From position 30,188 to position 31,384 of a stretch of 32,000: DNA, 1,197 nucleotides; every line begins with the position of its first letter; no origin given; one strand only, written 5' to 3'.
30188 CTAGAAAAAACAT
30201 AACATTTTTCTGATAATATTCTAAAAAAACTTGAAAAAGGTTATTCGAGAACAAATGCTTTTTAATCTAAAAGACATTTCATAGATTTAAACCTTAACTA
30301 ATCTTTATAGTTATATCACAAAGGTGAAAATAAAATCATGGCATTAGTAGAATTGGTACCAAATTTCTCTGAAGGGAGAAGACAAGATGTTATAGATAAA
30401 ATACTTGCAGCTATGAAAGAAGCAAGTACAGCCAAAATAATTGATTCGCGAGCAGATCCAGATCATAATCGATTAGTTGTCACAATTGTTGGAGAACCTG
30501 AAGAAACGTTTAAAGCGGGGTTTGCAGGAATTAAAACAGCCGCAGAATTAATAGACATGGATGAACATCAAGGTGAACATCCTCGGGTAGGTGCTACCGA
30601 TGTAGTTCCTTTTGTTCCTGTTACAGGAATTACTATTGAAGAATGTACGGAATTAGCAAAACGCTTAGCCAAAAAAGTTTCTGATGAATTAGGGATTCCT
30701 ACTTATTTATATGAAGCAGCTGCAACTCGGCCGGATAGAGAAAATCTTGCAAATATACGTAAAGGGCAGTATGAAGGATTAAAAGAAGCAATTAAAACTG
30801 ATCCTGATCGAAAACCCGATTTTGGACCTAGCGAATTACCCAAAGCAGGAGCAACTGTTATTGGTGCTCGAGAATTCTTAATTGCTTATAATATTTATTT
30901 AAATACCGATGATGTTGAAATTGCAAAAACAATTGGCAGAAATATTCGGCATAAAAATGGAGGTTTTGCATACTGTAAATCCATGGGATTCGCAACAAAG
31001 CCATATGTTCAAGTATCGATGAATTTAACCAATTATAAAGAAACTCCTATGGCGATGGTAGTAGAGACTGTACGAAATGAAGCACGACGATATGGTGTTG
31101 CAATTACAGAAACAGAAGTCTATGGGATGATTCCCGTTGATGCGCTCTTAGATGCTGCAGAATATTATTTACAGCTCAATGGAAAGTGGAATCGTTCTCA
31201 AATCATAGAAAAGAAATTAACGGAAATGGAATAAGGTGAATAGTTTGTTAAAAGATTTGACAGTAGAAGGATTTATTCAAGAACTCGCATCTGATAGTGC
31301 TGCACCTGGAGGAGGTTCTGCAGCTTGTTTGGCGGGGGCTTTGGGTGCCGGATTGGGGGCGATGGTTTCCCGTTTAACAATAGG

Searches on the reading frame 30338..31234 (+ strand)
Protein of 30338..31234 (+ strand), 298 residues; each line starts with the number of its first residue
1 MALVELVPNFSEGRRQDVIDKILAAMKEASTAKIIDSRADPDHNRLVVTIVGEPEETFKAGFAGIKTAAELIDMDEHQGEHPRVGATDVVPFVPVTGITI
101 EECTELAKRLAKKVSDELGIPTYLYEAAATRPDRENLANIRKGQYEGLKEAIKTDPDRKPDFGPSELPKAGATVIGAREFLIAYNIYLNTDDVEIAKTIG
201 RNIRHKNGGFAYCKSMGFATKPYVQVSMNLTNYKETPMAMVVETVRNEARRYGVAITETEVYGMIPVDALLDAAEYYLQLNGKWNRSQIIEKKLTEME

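Call 58: search_protein_families(library=pfam, proteins=[window:30338-31234:+], max_evalue=0.001)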
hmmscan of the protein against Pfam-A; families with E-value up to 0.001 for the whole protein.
window:30338-31234:+ (298 aa): 2 families
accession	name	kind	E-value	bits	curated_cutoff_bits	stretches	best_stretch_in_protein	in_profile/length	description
PF07837.17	FTCD_N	-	1.3e-69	233.9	27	1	3-178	1-176/176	Formiminotransferase domain, N-terminal subdomain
PF02971.19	FTCD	-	1.1e-23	84.2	24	1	180-283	1-112/145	Formiminotransferase domain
